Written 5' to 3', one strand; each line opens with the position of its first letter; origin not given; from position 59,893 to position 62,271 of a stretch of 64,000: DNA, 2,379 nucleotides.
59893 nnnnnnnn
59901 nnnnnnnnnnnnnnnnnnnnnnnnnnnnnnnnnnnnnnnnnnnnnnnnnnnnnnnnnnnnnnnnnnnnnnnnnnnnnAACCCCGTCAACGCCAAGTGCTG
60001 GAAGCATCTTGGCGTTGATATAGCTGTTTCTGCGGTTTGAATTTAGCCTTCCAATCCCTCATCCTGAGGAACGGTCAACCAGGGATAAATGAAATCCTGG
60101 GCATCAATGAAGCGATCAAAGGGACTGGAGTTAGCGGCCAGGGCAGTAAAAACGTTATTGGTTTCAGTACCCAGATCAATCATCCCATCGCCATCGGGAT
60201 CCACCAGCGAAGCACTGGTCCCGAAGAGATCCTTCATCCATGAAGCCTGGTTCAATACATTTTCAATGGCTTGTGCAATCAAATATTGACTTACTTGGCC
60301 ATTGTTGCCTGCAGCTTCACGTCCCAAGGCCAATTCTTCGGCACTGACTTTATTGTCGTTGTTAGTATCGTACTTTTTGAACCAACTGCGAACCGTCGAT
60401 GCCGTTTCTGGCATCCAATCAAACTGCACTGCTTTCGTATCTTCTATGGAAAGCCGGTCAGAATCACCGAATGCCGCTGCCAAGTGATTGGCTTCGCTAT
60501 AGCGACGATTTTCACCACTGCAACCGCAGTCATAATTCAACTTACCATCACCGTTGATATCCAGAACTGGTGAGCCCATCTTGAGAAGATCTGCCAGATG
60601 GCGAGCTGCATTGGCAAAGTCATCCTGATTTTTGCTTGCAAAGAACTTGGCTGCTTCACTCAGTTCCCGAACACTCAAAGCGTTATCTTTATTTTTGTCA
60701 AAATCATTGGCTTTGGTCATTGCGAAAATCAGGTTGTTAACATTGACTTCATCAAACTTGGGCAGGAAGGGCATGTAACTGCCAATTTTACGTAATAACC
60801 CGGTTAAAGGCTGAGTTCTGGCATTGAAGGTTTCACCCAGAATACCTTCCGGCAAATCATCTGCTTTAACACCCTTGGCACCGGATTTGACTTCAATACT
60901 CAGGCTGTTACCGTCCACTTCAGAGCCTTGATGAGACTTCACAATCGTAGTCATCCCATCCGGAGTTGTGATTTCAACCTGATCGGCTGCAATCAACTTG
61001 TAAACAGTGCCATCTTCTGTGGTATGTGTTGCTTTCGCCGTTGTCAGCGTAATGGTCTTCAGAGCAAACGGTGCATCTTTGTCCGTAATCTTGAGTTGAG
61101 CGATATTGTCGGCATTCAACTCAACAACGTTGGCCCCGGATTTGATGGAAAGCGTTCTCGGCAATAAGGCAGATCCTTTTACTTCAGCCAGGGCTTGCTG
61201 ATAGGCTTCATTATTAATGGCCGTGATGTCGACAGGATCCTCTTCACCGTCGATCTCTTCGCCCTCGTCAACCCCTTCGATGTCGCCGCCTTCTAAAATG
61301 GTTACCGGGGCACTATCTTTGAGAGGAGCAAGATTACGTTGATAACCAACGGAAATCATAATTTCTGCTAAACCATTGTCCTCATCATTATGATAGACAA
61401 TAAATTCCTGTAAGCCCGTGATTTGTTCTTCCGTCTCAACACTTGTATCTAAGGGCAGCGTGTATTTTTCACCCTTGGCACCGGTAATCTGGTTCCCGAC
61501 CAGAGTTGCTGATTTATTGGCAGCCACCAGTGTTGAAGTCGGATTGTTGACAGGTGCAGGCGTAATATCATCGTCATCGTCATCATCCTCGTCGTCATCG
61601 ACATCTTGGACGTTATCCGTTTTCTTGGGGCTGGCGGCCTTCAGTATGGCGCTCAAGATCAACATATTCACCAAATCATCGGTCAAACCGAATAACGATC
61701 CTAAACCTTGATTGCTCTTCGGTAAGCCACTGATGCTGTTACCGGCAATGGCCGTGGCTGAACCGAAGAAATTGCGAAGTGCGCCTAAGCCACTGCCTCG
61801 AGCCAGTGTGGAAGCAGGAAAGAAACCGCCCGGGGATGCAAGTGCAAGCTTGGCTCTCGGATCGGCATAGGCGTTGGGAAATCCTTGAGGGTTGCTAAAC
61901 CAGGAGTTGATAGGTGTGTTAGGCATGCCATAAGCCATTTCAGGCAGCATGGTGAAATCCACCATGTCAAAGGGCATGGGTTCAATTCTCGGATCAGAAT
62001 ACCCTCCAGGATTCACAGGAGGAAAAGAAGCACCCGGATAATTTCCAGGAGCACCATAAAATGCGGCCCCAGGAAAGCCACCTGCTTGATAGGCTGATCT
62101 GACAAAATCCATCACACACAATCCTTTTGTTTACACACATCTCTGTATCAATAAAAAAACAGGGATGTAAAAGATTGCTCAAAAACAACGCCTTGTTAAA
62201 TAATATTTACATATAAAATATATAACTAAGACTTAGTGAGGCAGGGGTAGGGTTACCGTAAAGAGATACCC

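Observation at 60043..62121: Second Ca-binding surface-protein candidate: G/P/Y-rich head, poly-Asp tract and EF-hand/dockerin-like loops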

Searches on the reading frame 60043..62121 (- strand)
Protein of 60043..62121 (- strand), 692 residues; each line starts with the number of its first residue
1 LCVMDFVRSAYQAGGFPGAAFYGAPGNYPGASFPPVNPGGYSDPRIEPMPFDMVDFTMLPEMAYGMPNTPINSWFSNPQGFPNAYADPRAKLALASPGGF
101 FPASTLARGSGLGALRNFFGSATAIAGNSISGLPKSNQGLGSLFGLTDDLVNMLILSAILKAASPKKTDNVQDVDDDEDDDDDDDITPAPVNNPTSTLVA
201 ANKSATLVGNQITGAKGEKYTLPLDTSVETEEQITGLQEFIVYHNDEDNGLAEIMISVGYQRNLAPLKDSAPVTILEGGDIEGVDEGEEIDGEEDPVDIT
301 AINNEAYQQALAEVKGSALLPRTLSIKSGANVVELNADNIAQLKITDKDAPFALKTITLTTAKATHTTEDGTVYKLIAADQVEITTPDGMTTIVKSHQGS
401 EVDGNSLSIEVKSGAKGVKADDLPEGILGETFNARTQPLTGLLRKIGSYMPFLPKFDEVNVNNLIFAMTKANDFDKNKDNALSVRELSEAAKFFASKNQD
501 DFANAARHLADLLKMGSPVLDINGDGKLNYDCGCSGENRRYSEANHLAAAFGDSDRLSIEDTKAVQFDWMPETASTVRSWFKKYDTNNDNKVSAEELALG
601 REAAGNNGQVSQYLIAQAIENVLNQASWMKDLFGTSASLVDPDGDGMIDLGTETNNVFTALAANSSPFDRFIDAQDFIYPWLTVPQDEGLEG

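Call 3: search_protein_families(library=pfam, proteins=[window:60043-62121:-], max_evalue=1)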
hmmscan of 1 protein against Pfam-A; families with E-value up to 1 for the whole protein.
window:60043-62121:- (692 aa): 4 families
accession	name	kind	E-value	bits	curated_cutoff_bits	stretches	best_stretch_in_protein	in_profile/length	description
PF13202.12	EF-hand_5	-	2.2e-09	36.8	25.9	1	578-597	2-21/25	EF hand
PF13499.12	EF-hand_7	-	2.3e-09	37.9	30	2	553-597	15-62/67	EF-hand domain pair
PF00036.39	EF-hand_1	-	2.3e-09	36.6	25.4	1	577-597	2-22/29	EF hand domain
PF13405.12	EF-hand_6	-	9.9e-08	31.5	25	1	577-597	2-22/30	EF-hand domain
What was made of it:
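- On EF-hand (Pfam PF00036/PF13202/PF13405/PF13499): Full protein: EF-hand_1 36.6 bits (cut-off 25.4), EF-hand_5 36.8 (25.9), EF-hand_7 37.9 (30), call 3.
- On Type I dockerin (PF00404): No dockerin hit at E<=1 for the full protein (call 3).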

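Call 4: search_protein_families(library=ncbifam, proteins=[window:60043-62121:-], max_evalue=1)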
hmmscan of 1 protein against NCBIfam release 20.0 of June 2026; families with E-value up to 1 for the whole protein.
window:60043-62121:- (692 aa): 1 family
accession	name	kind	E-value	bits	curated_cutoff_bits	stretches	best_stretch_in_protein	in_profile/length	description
NF041410.1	XopAW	subfamily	1.1e-05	25.4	120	1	473-604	71-165/235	XopAW family type III secretion system calcium-binding effector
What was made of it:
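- On XopAW T3SS Ca-binding effector (NF041410): 25.4 bits (call 4).
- The only NCBIfam hit is to the T3SS EF-hand effector family XopAW, well below its cut-off (call 4).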

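Call 8: find_homologous_proteins(query=window:60043-62112:-)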
Query window:60043-62112:- (689 aa): 1 proteins with E <= 0.001 among 8000 candidates.
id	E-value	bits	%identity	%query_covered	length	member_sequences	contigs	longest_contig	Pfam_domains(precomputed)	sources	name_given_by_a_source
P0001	0.0e+0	1544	100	100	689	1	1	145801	PF13405.13,PF13499.13,PF13202.13,PF00036.39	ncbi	-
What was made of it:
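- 60043..62112 (-): Coding sequence of the 689-aa acidic protein (ATG 62112..62110; stop 60045..60043). list_orfs extends it to the TTG at 62121. P0001 is the identical 689-aa NCBI product (call 8).
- Checked: NCBI annotates exactly this 689-aa product (P0001, call 8).
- Tried and rejected: Word-indexed search of 5.8 billion proteins with the full protein found only the protein itself (call 8).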

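Call 9: find_encoding_contigs(protein=P0001, flank=10000)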
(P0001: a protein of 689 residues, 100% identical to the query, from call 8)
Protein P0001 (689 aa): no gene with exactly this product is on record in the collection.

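Call 10: list_cluster_members(proteins=[P0001])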
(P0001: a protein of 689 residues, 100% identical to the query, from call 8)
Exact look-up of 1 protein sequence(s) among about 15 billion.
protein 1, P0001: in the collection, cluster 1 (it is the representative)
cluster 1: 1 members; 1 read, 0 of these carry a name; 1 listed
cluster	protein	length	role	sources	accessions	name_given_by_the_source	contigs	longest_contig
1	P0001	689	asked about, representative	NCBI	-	-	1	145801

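Call 14: find_related_loci(query=window:60043-62112:-, collection=genome_contigs, flank=10000)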
Query window:60043-62112:- (689 aa) in genome_contigs; peptide patterns used: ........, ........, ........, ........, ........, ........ (x = any residue, [..] = any of these).
600 stretches matched a pattern, but none encodes a relative of the query by tblastn (E <= 1e-3).
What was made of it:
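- Tried and rejected: A genome_contigs scan with the target found nothing (call 14).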

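Call 19: search_solved_structures(query=window:60043-62112:-, max_evalue=1, show_alignments=2)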
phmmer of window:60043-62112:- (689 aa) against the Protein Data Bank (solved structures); distinct sequences matched with E-value up to 1: 8.
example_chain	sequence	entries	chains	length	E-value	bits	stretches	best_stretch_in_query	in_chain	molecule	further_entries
1rf8_B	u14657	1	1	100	0.016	17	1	494-574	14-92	Eukaryotic initiation factor 4F subunit p150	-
6lqi_A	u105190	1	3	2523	0.15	13.7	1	157-189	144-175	Piezo-type mechanosensitive ion channel component 1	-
8ixn_C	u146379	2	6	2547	0.16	13.7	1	157-189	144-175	Piezo-type mechanosensitive ion channel component 1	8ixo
5z10_A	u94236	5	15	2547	0.16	13.7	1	157-189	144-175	Piezo-type mechanosensitive ion channel component 1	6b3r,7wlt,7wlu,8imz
11ye_C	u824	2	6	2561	0.16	13.7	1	157-189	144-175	Piezo-type mechanosensitive ion channel component 1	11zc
9ved_A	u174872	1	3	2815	0.18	13.5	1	157-189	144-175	Piezo-type mechanosensitive ion channel component 1,Green fluorescent protein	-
8s9w_A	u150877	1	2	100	0.85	11.3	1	542-594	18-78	Protein S100-A15A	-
1b1g_A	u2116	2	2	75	0.99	11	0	544-595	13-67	PROTEIN (CALBINDIN D9K) | CALBINDIN D9K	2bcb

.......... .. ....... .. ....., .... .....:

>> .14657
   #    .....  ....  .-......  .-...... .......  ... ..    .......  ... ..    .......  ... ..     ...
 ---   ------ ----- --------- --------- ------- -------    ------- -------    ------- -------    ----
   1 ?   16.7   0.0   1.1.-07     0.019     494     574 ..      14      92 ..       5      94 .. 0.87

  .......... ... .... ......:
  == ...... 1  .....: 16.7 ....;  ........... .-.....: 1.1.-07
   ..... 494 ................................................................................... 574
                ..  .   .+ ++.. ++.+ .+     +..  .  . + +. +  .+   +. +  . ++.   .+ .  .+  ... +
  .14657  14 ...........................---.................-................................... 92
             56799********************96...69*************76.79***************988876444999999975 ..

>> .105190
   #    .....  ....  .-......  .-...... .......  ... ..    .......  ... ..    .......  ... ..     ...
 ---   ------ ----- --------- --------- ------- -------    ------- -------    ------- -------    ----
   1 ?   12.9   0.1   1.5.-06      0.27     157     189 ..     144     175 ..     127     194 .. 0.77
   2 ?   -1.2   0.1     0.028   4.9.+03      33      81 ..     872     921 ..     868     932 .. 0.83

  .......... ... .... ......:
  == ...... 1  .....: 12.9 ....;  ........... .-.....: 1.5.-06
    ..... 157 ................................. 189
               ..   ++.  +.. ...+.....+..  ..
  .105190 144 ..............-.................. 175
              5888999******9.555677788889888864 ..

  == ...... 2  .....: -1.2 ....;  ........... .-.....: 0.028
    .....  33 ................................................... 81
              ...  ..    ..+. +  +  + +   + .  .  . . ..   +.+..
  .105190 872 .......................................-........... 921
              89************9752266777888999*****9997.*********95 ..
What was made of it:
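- Tried and rejected: PDB sequence search with the full protein gave only spurious poly-Asp and weak EF-hand hits (call 19).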

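Call 28: search_protein_representatives(protein=window:60043-62112:-)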
Query: 689 residues. Proteins with E-value up to 0.001 (for the whole library): 2; up to 1e-10: 1; up to 1e-30: 1. The best 2 are listed.
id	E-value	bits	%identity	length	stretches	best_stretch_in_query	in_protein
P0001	0.0e+00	1543.8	100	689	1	1-689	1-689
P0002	9.5e-04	34.3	42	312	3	569-608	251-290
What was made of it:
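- Closest known: Characterised bacterial EF-hand proteins: EfhP. Different: No detectable sequence relationship beyond the EF-hand loop itself (calls 8, 28).
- No homologues for 60% of the protein (call 28). There are no homologues outside its own record (calls 8, 28).
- Tried and rejected: Exhaustive phmmer against 1.84 billion representatives found the protein itself plus one EF-hand protein at E 9.5e-4 (call 28).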

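Call 41: predict_structure(protein=window:60043-62112:-)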
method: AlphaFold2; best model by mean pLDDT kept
length: 689 residues; sequences in the alignment: 1
mean_pLDDT: 35.5   pTM: 0.19
mean pLDDT of the five models: 35.5, 31.0, 29.5, 28.2, 27.4
residues with pLDDT >= 90: 0; 70-90: 13; 50-70: 24; < 50: 652
segments of 3 or more residues with pLDDT < 50: 1-172, 174-176, 181-360, 393-689
pLDDT, mean of each block of 10 residues (from residue 1): 33 32 30 33 34 30 31 36 35 36 38 43 35 40 44 42 32 49 33 29 38 37 35 31 31 27 25 28 36 28 34 29 31 30 29 30 64 63 76 44 31 32 32 32 31 34 34 31 34 36 36 31 33 33 33 32 34 39 36 39 35 37 35 32 37 33 34 35 36
secondary structure, 60 per line:
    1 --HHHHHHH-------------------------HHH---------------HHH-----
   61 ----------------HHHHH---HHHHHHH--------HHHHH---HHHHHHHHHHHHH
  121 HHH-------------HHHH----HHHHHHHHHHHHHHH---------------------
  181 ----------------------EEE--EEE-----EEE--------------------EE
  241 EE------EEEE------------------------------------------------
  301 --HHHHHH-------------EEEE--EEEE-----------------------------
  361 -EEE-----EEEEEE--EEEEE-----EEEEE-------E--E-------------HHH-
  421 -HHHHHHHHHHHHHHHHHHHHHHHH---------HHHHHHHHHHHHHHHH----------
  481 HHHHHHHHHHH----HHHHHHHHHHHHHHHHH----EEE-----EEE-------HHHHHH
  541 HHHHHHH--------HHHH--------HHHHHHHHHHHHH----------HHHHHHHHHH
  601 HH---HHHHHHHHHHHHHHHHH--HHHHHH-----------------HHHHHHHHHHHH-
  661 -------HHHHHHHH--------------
elements in order (helices of 4 or more, strands of 3 or more residues): H3-9 H77-81 H85-91 H100-104 H108-123 H137-140 H145-159 E203-205 E208-210 E216-218 E239-242 E249-252 H303-308 E322-325 E328-331 E362-364 E370-375 E378-382 E388-392 H422-445 H455-470 H481-491 H496-512 E517-519 E525-527 H535-547 H556-559 H568-580 H591-602 H606-622 H625-630 H648-659 H668-675
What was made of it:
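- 61723..62112 (-): aa 1-130: low-complexity head rich in G, P, A, F and Y (GFPG, GAPG, YPG, PGG motifs). Predicted largely unstructured. No signal peptide. The AF2 model has pLDDT about 30-38 here (call 41).
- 60829..61566 (-): aa 183-428: acidic orphan middle region. Strands are predicted, and an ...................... linker lies at aa 274-295. No known domain and no homologue. Strand prediction comes from the low-confidence model (call 41).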

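Call 78: search_protein_families(library=phrogs, proteins=[window:60043-62112:-], max_evalue=0.01)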
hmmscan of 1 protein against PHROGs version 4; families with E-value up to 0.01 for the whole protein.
window:60043-62112:- (689 aa): 0 families

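Call 79: search_protein_families(library=padloc, proteins=[window:60043-62112:-], max_evalue=0.01)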
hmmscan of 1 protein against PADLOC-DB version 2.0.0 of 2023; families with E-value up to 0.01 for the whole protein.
window:60043-62112:- (689 aa): 0 families
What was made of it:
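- Tried and rejected: PHROGs and PADLOC gave no hits (calls 78, 79).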
